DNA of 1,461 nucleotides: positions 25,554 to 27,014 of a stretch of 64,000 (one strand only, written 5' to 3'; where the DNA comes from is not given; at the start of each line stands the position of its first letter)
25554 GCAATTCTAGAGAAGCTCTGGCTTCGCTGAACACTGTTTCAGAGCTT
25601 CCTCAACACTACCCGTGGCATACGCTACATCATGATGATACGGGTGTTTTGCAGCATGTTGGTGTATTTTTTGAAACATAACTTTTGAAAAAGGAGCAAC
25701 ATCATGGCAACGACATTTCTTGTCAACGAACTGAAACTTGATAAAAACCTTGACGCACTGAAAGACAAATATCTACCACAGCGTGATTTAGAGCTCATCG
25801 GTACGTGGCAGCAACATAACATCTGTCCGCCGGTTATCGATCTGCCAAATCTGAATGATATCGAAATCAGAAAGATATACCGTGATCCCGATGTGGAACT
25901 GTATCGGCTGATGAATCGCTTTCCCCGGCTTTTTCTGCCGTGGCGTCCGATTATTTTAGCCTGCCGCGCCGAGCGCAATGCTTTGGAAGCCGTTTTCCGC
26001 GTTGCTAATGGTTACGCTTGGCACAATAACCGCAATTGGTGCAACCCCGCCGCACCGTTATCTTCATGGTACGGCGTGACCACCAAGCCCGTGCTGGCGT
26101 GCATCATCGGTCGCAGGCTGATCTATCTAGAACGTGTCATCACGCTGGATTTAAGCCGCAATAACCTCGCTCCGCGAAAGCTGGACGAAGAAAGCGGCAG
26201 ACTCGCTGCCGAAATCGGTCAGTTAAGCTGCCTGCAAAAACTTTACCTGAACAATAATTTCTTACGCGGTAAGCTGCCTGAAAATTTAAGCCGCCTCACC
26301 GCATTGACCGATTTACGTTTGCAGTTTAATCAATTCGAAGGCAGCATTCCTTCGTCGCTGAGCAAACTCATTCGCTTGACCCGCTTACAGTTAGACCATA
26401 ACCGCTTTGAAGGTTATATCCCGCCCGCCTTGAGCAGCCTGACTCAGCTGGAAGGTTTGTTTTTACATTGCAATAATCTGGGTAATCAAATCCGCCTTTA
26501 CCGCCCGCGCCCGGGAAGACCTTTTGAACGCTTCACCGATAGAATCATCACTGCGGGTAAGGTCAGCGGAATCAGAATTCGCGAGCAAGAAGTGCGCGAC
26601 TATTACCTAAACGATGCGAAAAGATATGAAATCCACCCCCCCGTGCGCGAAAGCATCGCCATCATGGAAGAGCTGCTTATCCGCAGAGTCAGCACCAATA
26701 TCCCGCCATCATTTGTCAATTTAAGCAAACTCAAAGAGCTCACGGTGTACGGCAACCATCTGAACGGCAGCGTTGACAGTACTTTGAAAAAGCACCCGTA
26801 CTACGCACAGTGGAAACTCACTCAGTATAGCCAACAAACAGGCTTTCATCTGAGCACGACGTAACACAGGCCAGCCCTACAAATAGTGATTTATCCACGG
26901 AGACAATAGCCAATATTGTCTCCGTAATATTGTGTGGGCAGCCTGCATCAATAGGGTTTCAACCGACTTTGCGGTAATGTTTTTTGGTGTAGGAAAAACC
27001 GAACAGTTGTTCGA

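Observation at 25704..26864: Plant-specific-type LRR protein with an LRRNT_2-like cap encoded in an AT-rich islet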

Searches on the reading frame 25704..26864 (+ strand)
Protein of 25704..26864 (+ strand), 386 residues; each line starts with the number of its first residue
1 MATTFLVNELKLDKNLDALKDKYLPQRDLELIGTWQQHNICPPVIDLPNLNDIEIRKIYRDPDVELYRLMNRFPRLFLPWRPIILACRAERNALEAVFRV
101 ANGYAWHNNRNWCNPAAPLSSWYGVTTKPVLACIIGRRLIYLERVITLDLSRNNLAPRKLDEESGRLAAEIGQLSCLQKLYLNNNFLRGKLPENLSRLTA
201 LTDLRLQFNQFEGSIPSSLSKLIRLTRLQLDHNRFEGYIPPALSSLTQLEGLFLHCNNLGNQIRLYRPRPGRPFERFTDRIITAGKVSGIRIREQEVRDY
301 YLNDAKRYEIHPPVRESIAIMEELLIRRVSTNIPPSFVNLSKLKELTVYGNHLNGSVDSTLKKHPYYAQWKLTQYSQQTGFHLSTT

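Call 3: search_protein_families(library=pfam, proteins=[window:25704-26864:+], max_evalue=1)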
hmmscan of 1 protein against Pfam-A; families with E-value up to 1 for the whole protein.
window:25704-26864:+ (386 aa): 6 families
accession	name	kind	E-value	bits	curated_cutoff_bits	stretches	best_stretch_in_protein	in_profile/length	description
PF00560.39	LRR_1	-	3.4e-12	44.4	20.6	3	177-198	2-23/23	Leucine Rich Repeat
PF13855.12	LRR_8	-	8.6e-10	38.7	27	2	174-211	24-61/61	Leucine rich repeat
PF12799.13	LRR_4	-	5.6e-09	36.4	27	2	177-211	3-36/44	Leucine Rich repeats (2 copies)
PF23598.1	LRR_14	-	2.4e-08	33.5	40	1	165-259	60-151/353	Leucine-rich repeat region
PF24758.1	LRR_At5g56370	-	0.011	15.8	27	1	176-265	12-105/227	FBD-associated F-box protein At5g56370, LRR repeats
PF20209.3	DUF6570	-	0.05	14.5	24.3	0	177-202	4-29/133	Domain of unknown function (DUF6570)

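Call 4: search_protein_families(library=ncbifam, proteins=[window:25704-26864:+], max_evalue=1)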
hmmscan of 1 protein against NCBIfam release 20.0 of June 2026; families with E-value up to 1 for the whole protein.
window:25704-26864:+ (386 aa): 5 families
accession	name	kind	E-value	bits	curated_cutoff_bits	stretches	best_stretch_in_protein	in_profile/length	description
NF041400.1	XopAE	equivalog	1.3e-09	37.5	600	1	165-259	79-174/478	type III secretion system effector XopAE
NF041381.1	XopAC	subfamily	3.2e-06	26.1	450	1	167-242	128-202/451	XopAC/AvrAC family type III secretion system effector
NF047464.1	FibnectbindLIC11051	equivalog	3.6e-06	25.7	1000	1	172-258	578-661/685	LIC_11051 family fibronectin-binding protein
NF033189.1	internalin_A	exception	5.8e-05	21.6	1600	1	172-258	247-371/799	class 1 internalin InlA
NF041351.1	XopL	equivalog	0.00016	20.5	500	2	214-260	167-213/497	type III secretion system leucine-rich repeat domain-containing effector XopL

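Call 6: find_homologous_proteins(query=window:25704-26864:+, max_evalue=0.001)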
Query window:25704-26864:+ (386 aa): 76 proteins with E <= 0.001 among 4758 candidates.
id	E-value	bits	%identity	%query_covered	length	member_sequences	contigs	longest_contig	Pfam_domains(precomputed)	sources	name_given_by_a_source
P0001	3.8e-261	884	100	100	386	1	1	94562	PF23598.2,PF00560.40,PF12799.14,PF13855.13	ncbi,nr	ncbi:MAG: hypothetical protein Q4G42_02115 [Neisseria sp.]|nr:hypothetical protein [Neisseria sp.]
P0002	2.8e-191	654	73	100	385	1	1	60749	PF23598.2,PF00560.40,PF13855.13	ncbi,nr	ncbi:MAG: hypothetical protein Q4G42_05995 [Neisseria sp.]|nr:hypothetical protein [Neisseria sp.]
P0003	1.6e-129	451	55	99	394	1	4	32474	PF23598.2,PF00560.40,PF12799.14,PF13855.13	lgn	-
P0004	1.2e-43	168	36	78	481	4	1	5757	PF23598.2,PF00560.40,PF12799.14,PF13855.13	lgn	-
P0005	1.4e-40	158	38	32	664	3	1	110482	PF23598.2,PF00560.40,PF12799.14,PF13855.13,PF23211.1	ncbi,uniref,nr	ncbi:unnamed protein product [Pseudo-nitzschia multistriata]|uniref:Leucine-rich repeat-containing N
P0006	5.5e-32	130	32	51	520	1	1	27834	PF23598.2,PF24758.2,PF24141.2,PF00560.40,PF12799.14,PF13855.13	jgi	jgi:Leucine-rich repeat (LRR) protein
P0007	7.5e-31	126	27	70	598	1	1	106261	PF23598.2,PF25019.1,PF00560.40,PF12799.14,PF02368.25,PF13855.13,PF23211.1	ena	-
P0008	2.8e-29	121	36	27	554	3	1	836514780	PF23598.2,PF13516.13,PF00560.40,PF12799.14,PF25013.1,PF13855.13,PF23211.1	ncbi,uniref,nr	ncbi:unnamed protein product [Triticum turgidum subsp. durum]|uniref:Uncharacterized protein n=1 Tax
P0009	9.6e-29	119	36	30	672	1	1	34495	PF23598.2,PF00560.40,PF12799.14,PF25013.1,PF13855.13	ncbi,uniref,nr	ncbi:hypothetical protein TIFTF001_037324 [Ficus carica]|uniref:Disease resistance R13L4/SHOC-2-like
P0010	7.3e-28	116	27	62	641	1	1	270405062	PF23598.2,PF00560.40,PF12799.14,PF13855.13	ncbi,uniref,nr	ncbi:receptor-like protein 43 [Papaver somniferum]|uniref:receptor-like protein 43 n=1 Tax=Papaver s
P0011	1.3e-27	115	25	72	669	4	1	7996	PF23598.2,PF00560.40,PF12799.14,PF13855.13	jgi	jgi:hypothetical protein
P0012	2.0e-27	114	39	28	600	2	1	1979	PF23598.2,PF13516.13,PF00560.40,PF12799.14,PF13855.13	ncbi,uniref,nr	ncbi:hypothetical protein TIFTF001_054784 [Ficus carica]|uniref:Uncharacterized protein n=1 Tax=Ficu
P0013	4.7e-27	113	43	27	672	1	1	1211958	PF23598.2,PF00560.40,PF08263.18,PF12799.14,PF13855.13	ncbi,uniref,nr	ncbi:hypothetical protein TIFTF001_025511 [Ficus carica]|uniref:Leucine-rich repeat-containing N-ter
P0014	8.6e-27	112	24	78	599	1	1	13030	PF23598.2,PF24758.2,PF00560.40,PF12799.14,PF13855.13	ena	-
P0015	1.4e-26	112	29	44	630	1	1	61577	PF23598.2,PF24758.2,PF13927.13,PF00560.40,PF18962.8,PF12799.14,PF13855.13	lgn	-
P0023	3.7e-22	97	38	31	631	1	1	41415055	PF23598.2,PF24141.2,PF25019.1,PF00560.40,PF08263.18,PF12799.14,PF13855.13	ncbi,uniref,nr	ncbi:hypothetical protein C4D60_Mb06t10080 [Musa balbisiana]|uniref:Uncharacterized protein n=1 Tax=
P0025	8.0e-21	93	31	52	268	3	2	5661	PF23598.2,PF00560.40,PF08263.18,PF12799.14,PF13855.13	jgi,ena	-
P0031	3.1e-20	91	27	74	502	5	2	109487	PF23598.2,PF00560.40,PF18962.8,PF12799.14,PF13855.13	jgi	jgi:hypothetical protein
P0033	1.1e-19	89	29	73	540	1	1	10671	PF23598.2,PF00560.40,PF18962.8,PF12799.14,PF13855.13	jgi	jgi:hypothetical protein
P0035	8.2e-19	86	38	27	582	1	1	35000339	PF23598.2,PF00560.40,PF08263.18,PF12799.14,PF25013.1,PF13855.13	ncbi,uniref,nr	ncbi:unnamed protein product [Fraxinus pennsylvanica]|uniref:Leucine-rich repeat-containing N-termin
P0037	3.3e-16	78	31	27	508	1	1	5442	PF23598.2,PF13516.13,PF24758.2,PF25019.1,PF00560.40,PF08263.18,PF12799.14,PF25013.1,PF13855.13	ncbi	ncbi:hypothetical protein Gotur_035355, partial [Gossypium turneri]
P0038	4.2e-16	77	36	28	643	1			PF23598.2,PF00560.40,PF08263.18,PF12799.14,PF13855.13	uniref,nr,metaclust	uniref:Phytosulfokine receptor 2 n=1 Tax=Cajanus cajan TaxID=3821 RepID=A0A151S0E2_CAJCA|nr:Phytosul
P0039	4.8e-16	77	41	21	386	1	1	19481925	PF23598.2,PF13516.13,PF00560.40,PF08263.18,PF12799.14,PF13855.13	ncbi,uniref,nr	ncbi:putative DNA-damage-repair/toleration protein DRT100 [Iris pallida]|uniref:DNA-damage-repair/to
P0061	3.9e-9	54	34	26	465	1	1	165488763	PF23598.2,PF13516.13,PF00560.40,PF08263.18,PF12799.14,PF13855.13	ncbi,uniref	ncbi:receptor-like protein EIX1 [Silene latifolia]|uniref:receptor-like protein EIX1 n=1 Tax=Silene 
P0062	1.6e-8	52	34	36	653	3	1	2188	PF07714.24,PF00069.32,PF00560.40,PF08263.18,PF12799.14,PF13855.13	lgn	-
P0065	2.4e-7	48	42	24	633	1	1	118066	PF07714.24,PF00069.32,PF00560.40,PF08263.18,PF12799.14,PF13855.13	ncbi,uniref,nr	ncbi:Mitogen-activated protein kinase kinase kinase [Parasponia andersonii]|uniref:Mitogen-activated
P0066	4.3e-7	48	42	24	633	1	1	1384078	PF07714.24,PF00069.32,PF00560.40,PF08263.18,PF12799.14,PF13855.13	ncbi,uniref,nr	ncbi:Mitogen-activated protein kinase kinase kinase [Trema orientale]|uniref:Mitogen-activated prote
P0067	5.1e-6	44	30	39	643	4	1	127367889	PF07714.24,PF00069.32,PF00560.40,PF08263.18,PF12799.14,PF13855.13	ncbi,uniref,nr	ncbi:probable inactive receptor kinase At5g58300 [Spinacia oleracea]|uniref:Probable inactive recept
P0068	6.3e-6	44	35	40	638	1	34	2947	PF07714.24,PF00069.32,PF00560.40,PF08263.18,PF12799.14,PF13855.13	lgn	-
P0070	5.1e-5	41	30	41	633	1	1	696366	PF07714.24,PF00069.32,PF00560.40,PF08263.18,PF12799.14,PF13855.13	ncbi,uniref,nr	ncbi:unnamed protein product [Microthlaspi erraticum]|uniref:Protein kinase domain-containing protei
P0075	2.5e-4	38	21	68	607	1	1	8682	PF23598.2,PF00560.40,PF08263.18,PF12799.14,PF13855.13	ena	-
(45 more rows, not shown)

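Call 9: find_encoding_contigs(protein=P0002, flank=8000, max_places=3)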
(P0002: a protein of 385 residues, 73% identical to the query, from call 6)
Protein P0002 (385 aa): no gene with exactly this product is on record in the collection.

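Call 10: find_encoding_contigs(protein=P0003, flank=8000, max_places=4)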
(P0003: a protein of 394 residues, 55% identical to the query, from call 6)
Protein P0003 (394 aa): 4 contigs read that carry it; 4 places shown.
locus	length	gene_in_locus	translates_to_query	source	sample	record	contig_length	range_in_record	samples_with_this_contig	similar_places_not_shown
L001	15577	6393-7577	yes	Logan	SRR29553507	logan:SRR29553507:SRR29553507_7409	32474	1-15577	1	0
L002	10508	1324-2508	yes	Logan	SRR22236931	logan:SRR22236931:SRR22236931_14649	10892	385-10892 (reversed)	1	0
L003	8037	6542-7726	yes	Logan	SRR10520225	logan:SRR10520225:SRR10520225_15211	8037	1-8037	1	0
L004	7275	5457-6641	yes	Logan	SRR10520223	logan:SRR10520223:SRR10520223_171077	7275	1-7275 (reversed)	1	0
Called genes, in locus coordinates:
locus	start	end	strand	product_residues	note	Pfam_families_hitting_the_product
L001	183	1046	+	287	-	PF01790:LGT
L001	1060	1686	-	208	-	PF00132:Hexapep (weak), PF14602:Hexapep_2 (faint), PF25084:LbH_EIF2B (faint), PF25087:GMPPB_C (faint), PF00132:Hexapep (weak)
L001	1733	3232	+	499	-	PF02541:Ppx-GppA, PF21447:Ppx-GppA_III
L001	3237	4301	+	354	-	PF01544:CorA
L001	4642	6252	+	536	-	-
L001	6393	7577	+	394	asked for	PF12799:LRR_4 (faint), PF00560:LRR_1 (faint), PF23598:LRR_14, PF13855:LRR_8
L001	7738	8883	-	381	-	PF18027:Pepdidase_M14_N, PF00246:Peptidase_M14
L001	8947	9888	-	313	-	PF00749:tRNA-synt_1c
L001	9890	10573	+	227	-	PF00814:TsaD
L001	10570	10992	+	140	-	PF00583:Acetyltransf_1, PF13673:Acetyltransf_10 (weak), PF13508:Acetyltransf_7 (weak), PF13523:Acetyltransf_8 (weak)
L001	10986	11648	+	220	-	-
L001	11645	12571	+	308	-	PF01963:TraB_PrgY_gumN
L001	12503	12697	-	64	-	-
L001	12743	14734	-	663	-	PF00580:UvrD-helicase, PF13245:AAA_19, PF13604:AAA_30 (faint), PF13361:UvrD_C, PF13538:UvrD_C_2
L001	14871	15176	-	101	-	PF00216:Bac_DNA_binding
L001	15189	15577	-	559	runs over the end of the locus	PF00575:S1 (weak), PF21710:Spt6_S1 (faint), PF00575:S1, PF03074:GCS (faint), PF00575:S1, PF23459:S1_RRP5 (weak)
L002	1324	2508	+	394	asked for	PF12799:LRR_4 (faint), PF00560:LRR_1 (faint), PF23598:LRR_14, PF13855:LRR_8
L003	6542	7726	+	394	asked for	PF12799:LRR_4 (faint), PF00560:LRR_1 (faint), PF23598:LRR_14, PF13855:LRR_8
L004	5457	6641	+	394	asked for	PF12799:LRR_4 (faint), PF00560:LRR_1 (faint), PF23598:LRR_14, PF13855:LRR_8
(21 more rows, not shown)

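Call 11: find_encoding_contigs(protein=P0004, flank=8000, max_places=4)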
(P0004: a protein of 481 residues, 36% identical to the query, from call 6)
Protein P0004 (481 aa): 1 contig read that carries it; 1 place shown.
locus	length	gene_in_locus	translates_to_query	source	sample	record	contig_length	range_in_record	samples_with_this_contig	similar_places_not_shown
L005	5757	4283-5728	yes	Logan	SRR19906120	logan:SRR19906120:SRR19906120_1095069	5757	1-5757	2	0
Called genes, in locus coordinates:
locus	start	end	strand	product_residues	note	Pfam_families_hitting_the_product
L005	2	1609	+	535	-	?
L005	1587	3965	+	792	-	PF27052:Lysyl_endopep_N (weak), PF13365:Trypsin_2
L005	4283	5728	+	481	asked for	PF00560:LRR_1 (faint), PF12799:LRR_4 (faint), PF23598:LRR_14, PF13855:LRR_8 (weak)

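Call 15: find_related_loci(query=A1, collection=genome_contigs, flank=8000)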
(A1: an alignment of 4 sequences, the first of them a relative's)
Query A1 (386 aa) in genome_contigs; peptide patterns used: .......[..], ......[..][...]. (x = any residue, [..] = any of these).
148 stretches matched a pattern; 4 encode a relative of the query (tblastn E <= 1e-3); 4 distinct loci.
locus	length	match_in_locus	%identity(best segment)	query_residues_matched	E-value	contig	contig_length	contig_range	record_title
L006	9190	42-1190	34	80-333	5e-20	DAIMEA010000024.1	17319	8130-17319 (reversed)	MAG TPA_asm: Prolixibacteraceae bacterium isolate CTOTU18747 NODE_2577_length_17319_cov_4.193524, whole genome shotgun s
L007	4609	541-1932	25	92-380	9e-17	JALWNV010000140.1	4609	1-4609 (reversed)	MAG: Helicobacteraceae bacterium isolate M17_metabat2_scaf2bin.285 M17_NODE_26924_length_4609_cov_1.391120, whole genome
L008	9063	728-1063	36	142-261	8e-8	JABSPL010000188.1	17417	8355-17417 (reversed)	MAG: Flavobacteriaceae bacterium isolate DT_33 DT-Flavobacteriaceae-2_scaffold_188, whole genome shotgun sequence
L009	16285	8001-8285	38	165-258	1e-6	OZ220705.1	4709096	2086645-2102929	MAG: Alphaproteobacteria bacterium isolate 2b4cf96f-57fc-4783-9a40-8293addbc307 genome assembly, chromosome: 1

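Call 19: search_protein_families(library=pfam, proteins=[P0004, P0079, P0086, P0003, P0002], max_evalue=0.01)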
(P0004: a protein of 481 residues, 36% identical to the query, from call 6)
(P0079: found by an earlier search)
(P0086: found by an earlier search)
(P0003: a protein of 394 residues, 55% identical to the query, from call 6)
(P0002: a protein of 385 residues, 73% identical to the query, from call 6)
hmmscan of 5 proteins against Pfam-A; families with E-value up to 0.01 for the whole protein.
P0004 (481 aa): 5 families
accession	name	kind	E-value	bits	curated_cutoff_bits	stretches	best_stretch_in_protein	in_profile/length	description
PF00560.39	LRR_1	-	7.7e-17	58.2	20.6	0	176-197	2-23/23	Leucine Rich Repeat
PF13855.12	LRR_8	-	2.1e-12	47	27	2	199-258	2-61/61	Leucine rich repeat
PF23598.1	LRR_14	-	2.9e-12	46.5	40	1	160-260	56-153/353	Leucine-rich repeat region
PF12799.13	LRR_4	-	1.8e-09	38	27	3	175-211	2-37/44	Leucine Rich repeats (2 copies)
PF25019.1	LRR_R13L1-DRL21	-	0.0056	17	27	0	146-230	41-125/127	R13L1/DRL21 LRRs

P0079 (536 aa): 1 family
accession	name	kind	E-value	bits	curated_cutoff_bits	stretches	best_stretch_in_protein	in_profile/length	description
PF01364.23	Peptidase_C25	-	0.00098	18.9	23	1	157-427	97-372/374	Peptidase family C25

P0086 (792 aa): 2 families
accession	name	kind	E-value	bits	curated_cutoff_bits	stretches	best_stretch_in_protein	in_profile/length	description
PF13365.12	Trypsin_2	-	2.3e-10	41.8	27.6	1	292-466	9-143/144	Trypsin-like peptidase domain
PF00089.32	Trypsin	-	0.00046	20.5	20.6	1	278-488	24-215/220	Trypsin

P0003 (394 aa): 4 families
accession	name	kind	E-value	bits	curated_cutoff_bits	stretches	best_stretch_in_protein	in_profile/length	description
PF00560.39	LRR_1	-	3.7e-13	47.3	20.6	0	225-247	1-23/23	Leucine Rich Repeat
PF13855.12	LRR_8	-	2.2e-10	40.6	27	1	178-236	3-61/61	Leucine rich repeat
PF23598.1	LRR_14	-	4.6e-09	35.9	40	1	167-260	61-151/353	Leucine-rich repeat region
PF12799.13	LRR_4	-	1.9e-06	28.4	27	2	201-236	2-36/44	Leucine Rich repeats (2 copies)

P0002 (385 aa): 4 families
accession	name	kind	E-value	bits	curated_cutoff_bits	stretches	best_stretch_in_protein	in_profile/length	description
PF00560.39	LRR_1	-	3.1e-12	44.5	20.6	0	224-245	2-23/23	Leucine Rich Repeat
PF23598.1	LRR_14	-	1.8e-10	40.5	40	1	164-258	60-151/353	Leucine-rich repeat region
PF13855.12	LRR_8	-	6.1e-09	36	27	2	173-210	24-61/61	Leucine rich repeat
PF12799.13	LRR_4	-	0.00011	22.8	27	1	176-209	3-35/44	Leucine Rich repeats (2 copies)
